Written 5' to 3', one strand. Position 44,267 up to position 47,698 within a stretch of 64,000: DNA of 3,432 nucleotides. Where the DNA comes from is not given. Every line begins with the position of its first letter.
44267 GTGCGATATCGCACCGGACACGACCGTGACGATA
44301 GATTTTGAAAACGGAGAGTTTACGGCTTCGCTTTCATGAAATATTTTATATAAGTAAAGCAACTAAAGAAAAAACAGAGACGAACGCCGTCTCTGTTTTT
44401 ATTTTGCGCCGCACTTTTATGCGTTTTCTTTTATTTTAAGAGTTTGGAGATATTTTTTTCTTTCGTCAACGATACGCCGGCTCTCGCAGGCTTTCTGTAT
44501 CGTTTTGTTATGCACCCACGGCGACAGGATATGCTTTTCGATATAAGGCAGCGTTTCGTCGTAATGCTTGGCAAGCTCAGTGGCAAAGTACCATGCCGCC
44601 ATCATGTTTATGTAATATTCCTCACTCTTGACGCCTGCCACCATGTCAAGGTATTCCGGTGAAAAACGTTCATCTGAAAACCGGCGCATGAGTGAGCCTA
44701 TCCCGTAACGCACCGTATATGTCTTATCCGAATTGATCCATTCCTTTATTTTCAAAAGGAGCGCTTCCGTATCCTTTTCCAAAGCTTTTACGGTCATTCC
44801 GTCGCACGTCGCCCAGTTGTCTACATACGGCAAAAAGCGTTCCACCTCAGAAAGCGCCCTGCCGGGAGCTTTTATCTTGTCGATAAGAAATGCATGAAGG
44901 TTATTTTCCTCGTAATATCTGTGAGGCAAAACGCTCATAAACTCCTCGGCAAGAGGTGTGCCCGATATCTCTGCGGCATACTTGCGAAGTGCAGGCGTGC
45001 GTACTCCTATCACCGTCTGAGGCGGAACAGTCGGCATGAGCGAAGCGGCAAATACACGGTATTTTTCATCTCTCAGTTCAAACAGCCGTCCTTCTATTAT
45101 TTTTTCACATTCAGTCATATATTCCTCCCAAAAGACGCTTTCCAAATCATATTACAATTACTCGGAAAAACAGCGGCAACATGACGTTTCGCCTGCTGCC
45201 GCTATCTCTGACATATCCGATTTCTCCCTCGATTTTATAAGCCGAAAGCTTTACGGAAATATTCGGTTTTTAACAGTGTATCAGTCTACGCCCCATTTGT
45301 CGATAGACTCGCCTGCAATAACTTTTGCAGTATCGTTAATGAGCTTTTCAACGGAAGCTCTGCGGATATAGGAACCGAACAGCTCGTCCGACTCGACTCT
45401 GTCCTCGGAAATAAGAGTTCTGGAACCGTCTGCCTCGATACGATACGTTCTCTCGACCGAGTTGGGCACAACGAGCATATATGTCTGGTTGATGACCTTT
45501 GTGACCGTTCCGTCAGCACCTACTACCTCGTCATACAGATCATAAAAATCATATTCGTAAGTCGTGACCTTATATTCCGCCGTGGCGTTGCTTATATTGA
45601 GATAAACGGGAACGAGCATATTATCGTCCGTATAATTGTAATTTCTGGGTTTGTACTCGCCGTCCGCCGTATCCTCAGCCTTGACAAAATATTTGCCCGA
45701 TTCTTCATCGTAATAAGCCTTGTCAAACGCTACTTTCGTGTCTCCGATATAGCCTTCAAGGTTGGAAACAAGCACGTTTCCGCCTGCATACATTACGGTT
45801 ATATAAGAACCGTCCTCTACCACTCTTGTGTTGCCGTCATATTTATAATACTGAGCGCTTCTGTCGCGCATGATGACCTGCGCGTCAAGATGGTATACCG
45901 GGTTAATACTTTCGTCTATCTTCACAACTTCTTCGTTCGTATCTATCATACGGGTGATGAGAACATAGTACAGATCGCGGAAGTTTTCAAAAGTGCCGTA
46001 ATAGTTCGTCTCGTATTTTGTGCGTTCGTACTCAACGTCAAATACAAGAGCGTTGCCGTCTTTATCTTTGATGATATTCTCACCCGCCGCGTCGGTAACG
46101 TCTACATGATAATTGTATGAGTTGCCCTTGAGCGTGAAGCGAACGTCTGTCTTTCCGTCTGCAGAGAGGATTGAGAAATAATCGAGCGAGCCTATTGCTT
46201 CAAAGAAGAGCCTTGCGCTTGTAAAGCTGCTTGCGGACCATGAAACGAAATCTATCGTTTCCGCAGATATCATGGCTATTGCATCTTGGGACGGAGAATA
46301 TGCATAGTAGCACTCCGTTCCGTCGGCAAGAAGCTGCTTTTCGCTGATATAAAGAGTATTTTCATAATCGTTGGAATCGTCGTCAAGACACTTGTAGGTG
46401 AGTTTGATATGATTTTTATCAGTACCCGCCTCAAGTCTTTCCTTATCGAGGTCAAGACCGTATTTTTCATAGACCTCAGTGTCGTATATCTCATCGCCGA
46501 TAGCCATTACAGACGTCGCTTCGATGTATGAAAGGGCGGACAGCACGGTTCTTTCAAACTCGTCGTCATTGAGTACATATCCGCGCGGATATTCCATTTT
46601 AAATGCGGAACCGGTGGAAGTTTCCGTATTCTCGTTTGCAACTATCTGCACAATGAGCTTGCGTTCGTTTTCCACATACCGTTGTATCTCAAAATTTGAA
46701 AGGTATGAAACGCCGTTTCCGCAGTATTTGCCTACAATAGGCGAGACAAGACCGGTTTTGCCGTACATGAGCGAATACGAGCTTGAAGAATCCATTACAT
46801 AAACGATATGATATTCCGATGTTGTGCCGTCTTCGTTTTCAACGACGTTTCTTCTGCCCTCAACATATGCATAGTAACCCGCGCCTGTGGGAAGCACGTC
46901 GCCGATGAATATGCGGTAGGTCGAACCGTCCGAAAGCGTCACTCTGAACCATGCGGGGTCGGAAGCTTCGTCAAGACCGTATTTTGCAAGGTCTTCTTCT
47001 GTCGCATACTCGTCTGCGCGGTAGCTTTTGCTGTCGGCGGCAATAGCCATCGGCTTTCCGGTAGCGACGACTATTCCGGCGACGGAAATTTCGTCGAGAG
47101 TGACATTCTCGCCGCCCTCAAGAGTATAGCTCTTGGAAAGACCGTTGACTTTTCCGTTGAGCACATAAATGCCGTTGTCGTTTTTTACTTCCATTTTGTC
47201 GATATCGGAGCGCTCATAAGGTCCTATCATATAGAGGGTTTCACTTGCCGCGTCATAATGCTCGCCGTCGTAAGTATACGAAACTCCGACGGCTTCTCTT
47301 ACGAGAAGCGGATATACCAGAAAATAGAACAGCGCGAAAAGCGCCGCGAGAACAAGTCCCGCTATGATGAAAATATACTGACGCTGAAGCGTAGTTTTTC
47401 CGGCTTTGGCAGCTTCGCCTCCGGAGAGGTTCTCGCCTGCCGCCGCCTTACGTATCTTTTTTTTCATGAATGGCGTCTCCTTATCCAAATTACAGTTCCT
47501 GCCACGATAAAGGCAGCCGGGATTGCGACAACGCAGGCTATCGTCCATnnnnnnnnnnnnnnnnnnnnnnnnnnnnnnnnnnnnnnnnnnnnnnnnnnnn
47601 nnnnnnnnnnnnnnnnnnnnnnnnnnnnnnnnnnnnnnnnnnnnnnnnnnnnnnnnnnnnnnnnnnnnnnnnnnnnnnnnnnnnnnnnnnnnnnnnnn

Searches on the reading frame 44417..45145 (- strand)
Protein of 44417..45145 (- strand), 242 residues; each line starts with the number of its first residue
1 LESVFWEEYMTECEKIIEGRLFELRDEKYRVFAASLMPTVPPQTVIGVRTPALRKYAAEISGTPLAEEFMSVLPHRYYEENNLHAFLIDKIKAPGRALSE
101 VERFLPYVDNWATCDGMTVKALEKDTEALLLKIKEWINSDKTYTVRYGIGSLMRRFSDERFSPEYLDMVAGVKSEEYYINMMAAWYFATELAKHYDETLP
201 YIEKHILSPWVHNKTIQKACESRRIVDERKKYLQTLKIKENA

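Call 68: search_protein_families(library=pfam, proteins=[window:44417-45145:-], max_evalue=0.000001)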
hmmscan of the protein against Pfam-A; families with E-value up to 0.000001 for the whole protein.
window:44417-45145:- (242 aa): 1 family
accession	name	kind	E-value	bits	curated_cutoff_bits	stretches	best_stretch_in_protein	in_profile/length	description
PF08713.17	DNA_alkylation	-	7.8e-13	49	21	1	23-212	7-206/213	DNA alkylation repair enzyme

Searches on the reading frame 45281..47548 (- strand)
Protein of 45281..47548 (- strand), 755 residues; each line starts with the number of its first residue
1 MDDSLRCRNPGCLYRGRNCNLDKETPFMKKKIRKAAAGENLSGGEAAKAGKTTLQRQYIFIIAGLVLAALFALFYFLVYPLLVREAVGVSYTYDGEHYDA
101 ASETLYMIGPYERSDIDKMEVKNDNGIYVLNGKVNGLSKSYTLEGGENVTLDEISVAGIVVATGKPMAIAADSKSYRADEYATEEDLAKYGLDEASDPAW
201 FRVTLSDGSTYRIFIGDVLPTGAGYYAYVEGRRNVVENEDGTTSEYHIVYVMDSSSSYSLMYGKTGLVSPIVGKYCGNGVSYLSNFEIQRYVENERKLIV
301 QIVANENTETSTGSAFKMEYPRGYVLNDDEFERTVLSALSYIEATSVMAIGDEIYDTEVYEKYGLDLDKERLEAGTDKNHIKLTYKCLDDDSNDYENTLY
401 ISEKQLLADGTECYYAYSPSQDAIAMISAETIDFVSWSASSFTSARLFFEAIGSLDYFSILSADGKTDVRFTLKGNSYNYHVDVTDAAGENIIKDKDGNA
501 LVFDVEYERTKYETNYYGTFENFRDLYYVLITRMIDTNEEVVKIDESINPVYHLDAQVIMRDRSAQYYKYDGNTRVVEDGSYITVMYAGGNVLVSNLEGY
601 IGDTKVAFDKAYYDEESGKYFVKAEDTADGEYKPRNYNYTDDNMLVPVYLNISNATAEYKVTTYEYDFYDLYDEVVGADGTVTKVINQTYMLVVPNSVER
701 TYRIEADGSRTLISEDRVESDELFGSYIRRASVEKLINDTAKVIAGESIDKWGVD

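Call 68: search_protein_families(library=pfam, proteins=[window:45281-47548:-], max_evalue=0.000001)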
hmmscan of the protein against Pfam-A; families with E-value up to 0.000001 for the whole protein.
window:45281-47548:- (755 aa): 1 family
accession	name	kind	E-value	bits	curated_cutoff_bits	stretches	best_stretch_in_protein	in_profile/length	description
PF14238.11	DUF4340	-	2.2e-11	44.8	25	1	173-366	23-181/183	Domain of unknown function (DUF4340)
